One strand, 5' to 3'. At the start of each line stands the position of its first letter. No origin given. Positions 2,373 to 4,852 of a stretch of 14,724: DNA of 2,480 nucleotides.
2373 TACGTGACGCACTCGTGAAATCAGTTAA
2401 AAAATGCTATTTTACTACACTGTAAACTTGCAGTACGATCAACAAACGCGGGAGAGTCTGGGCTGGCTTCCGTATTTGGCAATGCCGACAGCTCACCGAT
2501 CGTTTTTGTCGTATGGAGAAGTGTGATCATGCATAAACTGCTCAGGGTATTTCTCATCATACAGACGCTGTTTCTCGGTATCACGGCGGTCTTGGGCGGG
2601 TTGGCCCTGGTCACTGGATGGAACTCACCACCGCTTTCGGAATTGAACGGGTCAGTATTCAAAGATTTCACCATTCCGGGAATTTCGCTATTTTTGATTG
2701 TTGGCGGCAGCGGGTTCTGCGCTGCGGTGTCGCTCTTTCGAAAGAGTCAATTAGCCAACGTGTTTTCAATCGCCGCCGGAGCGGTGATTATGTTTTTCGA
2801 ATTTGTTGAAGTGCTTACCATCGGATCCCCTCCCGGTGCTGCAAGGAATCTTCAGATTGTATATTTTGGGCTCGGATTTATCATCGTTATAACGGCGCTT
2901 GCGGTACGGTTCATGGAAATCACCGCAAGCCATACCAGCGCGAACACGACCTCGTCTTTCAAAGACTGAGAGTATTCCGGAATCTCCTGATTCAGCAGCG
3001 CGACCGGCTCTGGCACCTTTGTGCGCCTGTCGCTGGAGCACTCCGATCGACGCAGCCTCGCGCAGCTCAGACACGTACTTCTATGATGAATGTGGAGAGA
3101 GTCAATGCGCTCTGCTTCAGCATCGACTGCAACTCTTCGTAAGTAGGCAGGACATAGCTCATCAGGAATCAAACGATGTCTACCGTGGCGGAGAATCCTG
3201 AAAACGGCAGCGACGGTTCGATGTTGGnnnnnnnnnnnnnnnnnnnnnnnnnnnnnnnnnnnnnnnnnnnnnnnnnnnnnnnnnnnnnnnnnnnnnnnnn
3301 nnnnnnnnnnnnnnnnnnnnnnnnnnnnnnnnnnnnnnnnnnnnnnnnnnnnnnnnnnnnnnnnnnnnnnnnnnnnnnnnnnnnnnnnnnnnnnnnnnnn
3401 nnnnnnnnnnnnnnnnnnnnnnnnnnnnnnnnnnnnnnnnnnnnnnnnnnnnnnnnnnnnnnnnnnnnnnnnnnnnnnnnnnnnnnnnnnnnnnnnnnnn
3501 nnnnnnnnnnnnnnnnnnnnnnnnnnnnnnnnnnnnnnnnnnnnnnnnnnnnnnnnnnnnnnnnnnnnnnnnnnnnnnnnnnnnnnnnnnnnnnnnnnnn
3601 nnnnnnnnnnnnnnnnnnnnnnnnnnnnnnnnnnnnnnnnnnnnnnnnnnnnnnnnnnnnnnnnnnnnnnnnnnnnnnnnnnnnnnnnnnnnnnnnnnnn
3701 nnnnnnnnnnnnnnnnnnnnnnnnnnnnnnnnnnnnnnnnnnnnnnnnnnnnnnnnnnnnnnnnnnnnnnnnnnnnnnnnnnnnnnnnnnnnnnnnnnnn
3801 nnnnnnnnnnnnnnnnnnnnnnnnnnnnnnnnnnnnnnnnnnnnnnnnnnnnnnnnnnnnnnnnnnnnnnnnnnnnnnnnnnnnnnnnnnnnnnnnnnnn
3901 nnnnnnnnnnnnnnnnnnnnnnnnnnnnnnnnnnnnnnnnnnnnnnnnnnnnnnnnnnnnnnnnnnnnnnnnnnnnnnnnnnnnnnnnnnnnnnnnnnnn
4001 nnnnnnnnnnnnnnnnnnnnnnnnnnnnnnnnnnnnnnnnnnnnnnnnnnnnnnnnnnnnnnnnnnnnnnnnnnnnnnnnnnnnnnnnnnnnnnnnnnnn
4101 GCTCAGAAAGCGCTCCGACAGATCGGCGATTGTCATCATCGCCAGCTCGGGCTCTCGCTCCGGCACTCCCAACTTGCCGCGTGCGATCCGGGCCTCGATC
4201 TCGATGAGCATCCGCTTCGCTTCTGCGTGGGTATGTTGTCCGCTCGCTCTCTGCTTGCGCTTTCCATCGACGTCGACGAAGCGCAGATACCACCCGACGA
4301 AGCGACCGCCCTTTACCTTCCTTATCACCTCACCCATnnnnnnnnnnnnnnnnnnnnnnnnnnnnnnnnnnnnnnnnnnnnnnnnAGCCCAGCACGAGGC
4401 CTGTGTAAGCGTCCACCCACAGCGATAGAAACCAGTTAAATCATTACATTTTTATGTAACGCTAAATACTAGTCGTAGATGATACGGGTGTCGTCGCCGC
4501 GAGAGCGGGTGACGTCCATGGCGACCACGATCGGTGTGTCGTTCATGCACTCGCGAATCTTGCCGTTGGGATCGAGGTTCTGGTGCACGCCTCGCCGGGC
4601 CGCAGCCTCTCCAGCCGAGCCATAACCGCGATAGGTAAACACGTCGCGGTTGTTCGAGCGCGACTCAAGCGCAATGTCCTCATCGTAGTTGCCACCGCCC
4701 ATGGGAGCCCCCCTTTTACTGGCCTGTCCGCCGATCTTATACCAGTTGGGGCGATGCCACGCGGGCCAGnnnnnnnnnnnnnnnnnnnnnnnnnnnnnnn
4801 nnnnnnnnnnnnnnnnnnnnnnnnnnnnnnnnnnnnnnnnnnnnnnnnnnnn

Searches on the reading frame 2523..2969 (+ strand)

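Call 13: search_protein_families(library=pfam, proteins=[window:2523-2969:+], max_evalue=0.01)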
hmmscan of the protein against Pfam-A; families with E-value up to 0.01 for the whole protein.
window:2523-2969:+ (148 aa): 1 family
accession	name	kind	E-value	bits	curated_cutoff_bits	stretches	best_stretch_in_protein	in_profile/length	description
PF11026.13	DUF2721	-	0.0066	16.8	28.3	1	70-140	61-127/129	Protein of unknown function (DUF2721)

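Call 42: search_protein_families(library=pfam, proteins=[window:2529-2969:+], max_evalue=10)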
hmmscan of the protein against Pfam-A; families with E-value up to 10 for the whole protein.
window:2529-2969:+ (146 aa): 8 families
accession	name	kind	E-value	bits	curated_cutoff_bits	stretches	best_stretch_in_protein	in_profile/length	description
PF11026.13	DUF2721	-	0.0059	16.9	28.3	1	68-138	61-127/129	Protein of unknown function (DUF2721)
PF11016.13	DUF2854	-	0.012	16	25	1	106-143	11-48/146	Protein of unknown function (DUF2854)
PF09900.14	DUF2127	-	0.026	15.2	24.3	1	58-97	77-116/140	Predicted membrane protein (DUF2127)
PF00003.28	7tm_3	-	0.18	11.9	33.5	1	69-134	37-100/251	7 transmembrane sweet-taste receptor of 3 GCPR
PF19624.4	DUF6129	-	0.23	11.7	23.6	1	47-65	29-47/53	Family of unknown function (DUF6129)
PF10329.14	DUF2417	-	0.3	10.9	25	1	6-63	39-96/234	Region of unknown function (DUF2417)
PF23636.1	DUF7144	-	1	9.9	27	1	8-93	4-87/115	Domain of unknown function (DUF7144)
PF14015.11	DUF4231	-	6.9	7.6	24.7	0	2-70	17-64/103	Protein of unknown function (DUF4231)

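Call 54: search_protein_families(library=phrogs, proteins=[window:2529-2969:+], max_evalue=0.01)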
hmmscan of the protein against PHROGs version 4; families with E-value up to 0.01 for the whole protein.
window:2529-2969:+ (146 aa): 0 families

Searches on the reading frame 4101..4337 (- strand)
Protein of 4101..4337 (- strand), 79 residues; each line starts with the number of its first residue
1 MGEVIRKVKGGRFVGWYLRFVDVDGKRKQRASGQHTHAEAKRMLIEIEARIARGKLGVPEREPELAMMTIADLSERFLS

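Call 42: search_protein_families(library=pfam, proteins=[window:4101-4337:-], max_evalue=10)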
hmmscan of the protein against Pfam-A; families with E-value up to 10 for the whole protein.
seq(79 aa): 1 family
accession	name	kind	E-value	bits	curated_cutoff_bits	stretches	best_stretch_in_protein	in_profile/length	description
PF14657.12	Arm-DNA-bind_4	-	0.00076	19.5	22.3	1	17-54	7-45/47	Arm DNA-binding domain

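Call 72: search_solved_structures(query=A4, max_evalue=10, show_alignments=2)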
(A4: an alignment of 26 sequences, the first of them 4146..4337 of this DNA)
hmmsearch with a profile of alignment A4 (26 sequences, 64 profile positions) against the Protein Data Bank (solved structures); distinct sequences matched with E-value up to 10: 1.
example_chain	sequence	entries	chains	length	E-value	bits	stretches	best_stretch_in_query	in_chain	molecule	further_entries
9kx0_A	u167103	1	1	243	0.92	12.9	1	29-52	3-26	cAMP factor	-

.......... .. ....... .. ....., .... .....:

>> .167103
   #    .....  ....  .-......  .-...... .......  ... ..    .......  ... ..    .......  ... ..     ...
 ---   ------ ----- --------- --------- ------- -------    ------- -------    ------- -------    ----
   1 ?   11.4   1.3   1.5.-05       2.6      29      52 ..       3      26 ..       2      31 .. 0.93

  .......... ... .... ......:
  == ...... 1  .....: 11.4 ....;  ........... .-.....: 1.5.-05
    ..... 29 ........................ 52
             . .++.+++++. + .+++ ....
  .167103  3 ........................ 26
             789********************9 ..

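Call 73: predict_structure(alignment_id=A4)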
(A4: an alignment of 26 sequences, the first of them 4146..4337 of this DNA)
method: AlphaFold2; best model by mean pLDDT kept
length: 64 residues; sequences in the alignment: 26
mean_pLDDT: 91.2   pTM: 0.73
mean pLDDT of the five models: 91.2, 87.6, 86.2, 85.1, 84.9
residues with pLDDT >= 90: 54; 70-90: 7; 50-70: 3; < 50: 0
segments of 3 or more residues with pLDDT < 50: none
pLDDT, mean of each block of 10 residues (from residue 1): 92 95 93 95 95 87 67
secondary structure, 60 per line:
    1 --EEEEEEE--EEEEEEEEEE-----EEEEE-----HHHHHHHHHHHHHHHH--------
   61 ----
elements in order: E3-9 E12-21 E27-31 H37-52

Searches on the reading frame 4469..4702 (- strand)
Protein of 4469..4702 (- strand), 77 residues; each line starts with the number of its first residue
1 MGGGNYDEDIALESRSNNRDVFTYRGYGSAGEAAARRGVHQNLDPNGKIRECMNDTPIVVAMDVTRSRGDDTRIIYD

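Call 13: search_protein_families(library=pfam, proteins=[window:4469-4702:-], max_evalue=0.01)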
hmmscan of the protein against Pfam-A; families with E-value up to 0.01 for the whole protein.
window:4469-4702:- (77 aa): 0 families

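Call 15: find_encoding_contigs(protein=window:4469-4702:-, flank=10000, max_places=10)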
Protein window:4469-4702:- (77 aa): 23 contigs read that carry it; 10 places shown.
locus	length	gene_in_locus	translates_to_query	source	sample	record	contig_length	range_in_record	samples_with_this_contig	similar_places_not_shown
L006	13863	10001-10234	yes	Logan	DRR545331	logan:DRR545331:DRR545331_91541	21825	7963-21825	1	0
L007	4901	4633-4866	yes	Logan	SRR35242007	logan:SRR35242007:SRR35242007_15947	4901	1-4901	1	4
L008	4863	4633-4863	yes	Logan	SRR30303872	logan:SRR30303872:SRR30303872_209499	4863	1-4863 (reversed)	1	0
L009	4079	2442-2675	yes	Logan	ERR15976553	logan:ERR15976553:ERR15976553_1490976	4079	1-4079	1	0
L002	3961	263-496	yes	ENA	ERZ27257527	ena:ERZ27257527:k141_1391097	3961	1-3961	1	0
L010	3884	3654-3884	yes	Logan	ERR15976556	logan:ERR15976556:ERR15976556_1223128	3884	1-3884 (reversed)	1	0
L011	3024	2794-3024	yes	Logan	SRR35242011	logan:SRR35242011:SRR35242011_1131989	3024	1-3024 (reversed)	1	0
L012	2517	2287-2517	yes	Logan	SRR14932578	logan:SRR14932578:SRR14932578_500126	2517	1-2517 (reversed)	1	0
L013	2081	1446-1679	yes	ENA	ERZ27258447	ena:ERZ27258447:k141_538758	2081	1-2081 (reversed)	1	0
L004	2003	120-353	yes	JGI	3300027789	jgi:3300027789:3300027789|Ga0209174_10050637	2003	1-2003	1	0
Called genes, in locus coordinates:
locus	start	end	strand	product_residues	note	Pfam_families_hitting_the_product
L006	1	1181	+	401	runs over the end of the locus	PF00069:Pkinase, PF07714:PK_Tyr_Ser-Thr (weak)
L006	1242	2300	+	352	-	PF16670:PI-PLC-C1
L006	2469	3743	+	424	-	PF07690:MFS_1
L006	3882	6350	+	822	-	PF00501:AMP-binding, PF00550:PP-binding (weak)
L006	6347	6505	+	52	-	-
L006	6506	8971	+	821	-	PF00501:AMP-binding, PF00550:PP-binding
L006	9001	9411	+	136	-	PF00856:SET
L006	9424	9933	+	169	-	PF00856:SET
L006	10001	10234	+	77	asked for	-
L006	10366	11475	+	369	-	PF00589:Phage_integrase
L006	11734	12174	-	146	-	-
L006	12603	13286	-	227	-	-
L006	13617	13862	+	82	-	?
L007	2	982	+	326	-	?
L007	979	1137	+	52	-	-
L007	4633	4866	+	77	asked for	-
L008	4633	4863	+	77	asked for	?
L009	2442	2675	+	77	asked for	-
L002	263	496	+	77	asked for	-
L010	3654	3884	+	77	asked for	?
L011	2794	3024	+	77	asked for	?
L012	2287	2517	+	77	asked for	?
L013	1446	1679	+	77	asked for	-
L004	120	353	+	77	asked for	-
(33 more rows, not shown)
